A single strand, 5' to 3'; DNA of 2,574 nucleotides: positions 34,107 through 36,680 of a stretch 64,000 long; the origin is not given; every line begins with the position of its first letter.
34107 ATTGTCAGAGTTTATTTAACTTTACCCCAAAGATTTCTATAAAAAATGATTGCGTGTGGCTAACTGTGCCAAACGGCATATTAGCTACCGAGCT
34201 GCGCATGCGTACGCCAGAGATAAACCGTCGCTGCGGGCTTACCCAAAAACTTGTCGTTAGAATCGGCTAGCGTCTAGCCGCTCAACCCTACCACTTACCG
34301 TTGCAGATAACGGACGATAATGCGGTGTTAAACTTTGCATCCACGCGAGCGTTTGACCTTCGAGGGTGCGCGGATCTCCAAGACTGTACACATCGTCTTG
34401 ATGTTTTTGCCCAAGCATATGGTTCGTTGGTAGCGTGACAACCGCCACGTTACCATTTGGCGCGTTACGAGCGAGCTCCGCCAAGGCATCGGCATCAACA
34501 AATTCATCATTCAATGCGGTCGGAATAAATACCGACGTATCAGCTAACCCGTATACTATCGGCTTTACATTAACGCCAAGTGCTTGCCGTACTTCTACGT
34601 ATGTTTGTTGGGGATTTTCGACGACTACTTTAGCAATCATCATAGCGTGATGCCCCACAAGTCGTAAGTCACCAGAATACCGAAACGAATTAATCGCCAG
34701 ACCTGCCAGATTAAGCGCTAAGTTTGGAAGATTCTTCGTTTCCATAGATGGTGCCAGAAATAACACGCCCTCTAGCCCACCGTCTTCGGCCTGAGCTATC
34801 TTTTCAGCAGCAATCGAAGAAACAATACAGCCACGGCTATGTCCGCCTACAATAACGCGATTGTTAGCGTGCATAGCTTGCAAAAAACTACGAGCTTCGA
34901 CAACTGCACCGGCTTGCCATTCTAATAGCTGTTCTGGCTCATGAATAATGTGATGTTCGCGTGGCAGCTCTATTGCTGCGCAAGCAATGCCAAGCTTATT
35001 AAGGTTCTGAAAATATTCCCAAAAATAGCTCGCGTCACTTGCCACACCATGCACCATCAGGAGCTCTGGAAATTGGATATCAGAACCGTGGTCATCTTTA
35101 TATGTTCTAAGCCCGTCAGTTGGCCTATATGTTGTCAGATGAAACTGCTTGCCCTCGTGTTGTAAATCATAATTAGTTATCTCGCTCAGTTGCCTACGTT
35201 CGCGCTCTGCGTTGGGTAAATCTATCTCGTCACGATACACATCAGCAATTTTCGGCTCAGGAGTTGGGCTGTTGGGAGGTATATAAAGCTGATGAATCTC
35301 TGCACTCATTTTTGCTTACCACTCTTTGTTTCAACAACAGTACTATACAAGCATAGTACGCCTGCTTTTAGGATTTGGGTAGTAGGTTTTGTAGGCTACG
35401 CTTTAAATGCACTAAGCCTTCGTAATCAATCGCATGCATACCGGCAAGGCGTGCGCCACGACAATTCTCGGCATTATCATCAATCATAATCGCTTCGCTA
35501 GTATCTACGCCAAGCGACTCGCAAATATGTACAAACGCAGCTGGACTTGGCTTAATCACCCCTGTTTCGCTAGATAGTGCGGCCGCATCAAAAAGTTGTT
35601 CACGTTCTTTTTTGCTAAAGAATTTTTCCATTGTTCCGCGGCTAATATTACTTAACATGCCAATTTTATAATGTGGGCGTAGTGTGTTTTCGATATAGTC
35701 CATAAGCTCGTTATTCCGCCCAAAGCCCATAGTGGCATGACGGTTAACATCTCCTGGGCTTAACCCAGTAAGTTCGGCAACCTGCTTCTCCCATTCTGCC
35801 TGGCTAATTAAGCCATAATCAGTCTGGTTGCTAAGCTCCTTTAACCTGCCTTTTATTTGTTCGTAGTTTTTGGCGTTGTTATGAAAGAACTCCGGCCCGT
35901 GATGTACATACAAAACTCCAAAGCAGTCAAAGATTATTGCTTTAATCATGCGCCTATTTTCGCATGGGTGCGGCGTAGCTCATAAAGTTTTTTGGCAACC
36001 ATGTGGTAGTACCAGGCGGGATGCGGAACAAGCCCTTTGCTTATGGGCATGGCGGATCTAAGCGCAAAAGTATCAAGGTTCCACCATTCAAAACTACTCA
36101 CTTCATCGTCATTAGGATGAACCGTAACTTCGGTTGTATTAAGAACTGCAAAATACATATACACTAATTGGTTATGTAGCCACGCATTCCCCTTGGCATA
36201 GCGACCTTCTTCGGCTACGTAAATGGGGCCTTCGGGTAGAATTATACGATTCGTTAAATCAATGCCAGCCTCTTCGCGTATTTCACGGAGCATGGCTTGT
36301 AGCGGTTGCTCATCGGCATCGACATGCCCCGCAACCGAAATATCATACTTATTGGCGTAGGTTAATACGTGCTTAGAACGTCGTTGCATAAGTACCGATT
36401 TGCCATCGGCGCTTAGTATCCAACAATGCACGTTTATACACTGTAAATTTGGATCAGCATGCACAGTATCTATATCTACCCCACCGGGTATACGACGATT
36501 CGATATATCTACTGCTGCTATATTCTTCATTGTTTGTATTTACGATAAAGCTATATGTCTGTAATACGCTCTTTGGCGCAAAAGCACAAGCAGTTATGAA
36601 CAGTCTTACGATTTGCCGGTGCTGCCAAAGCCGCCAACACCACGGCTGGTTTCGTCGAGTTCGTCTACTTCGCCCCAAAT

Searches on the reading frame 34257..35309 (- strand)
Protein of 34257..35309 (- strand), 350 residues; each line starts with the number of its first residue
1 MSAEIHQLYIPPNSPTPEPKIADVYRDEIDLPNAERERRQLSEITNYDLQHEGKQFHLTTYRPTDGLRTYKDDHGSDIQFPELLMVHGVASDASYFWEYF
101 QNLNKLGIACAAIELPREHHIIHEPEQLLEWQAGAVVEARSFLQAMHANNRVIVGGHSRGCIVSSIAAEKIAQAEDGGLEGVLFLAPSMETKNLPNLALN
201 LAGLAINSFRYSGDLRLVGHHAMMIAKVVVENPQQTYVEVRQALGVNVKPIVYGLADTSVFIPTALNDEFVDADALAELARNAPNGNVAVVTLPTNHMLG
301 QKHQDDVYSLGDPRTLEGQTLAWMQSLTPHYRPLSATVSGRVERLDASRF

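Call 37: search_protein_families(library=pfam, proteins=[window:34257-35309:-], max_evalue=0.01)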
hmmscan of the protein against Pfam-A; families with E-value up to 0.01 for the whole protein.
window:34257-35309:- (350 aa): 3 families
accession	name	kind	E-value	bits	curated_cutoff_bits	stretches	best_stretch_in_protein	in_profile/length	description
PF12697.13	Abhydrolase_6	-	1.4e-05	26.3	26.3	1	83-299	1-206/217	Alpha/beta hydrolase family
PF12146.15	Hydrolase_4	-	0.0019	18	27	0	83-204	7-132/239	Serine aminopeptidase, S33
PF12695.13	Abhydrolase_5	-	0.0026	18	27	1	139-197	46-99/164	Alpha/beta hydrolase family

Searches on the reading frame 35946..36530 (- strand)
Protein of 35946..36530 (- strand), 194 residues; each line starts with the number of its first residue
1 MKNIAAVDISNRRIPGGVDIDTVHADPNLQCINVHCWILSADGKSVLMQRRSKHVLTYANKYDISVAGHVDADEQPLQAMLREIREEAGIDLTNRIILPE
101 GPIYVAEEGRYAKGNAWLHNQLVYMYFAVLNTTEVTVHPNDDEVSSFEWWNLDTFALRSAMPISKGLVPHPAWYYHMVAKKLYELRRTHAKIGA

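Call 37: search_protein_families(library=pfam, proteins=[window:35946-36530:-], max_evalue=0.01)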
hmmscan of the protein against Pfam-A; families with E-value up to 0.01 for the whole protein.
window:35946-36530:- (194 aa): 1 family
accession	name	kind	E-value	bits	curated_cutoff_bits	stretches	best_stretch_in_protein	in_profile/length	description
PF00293.34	NUDIX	-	6.1e-17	62.3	21.1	1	32-164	4-127/134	NUDIX domain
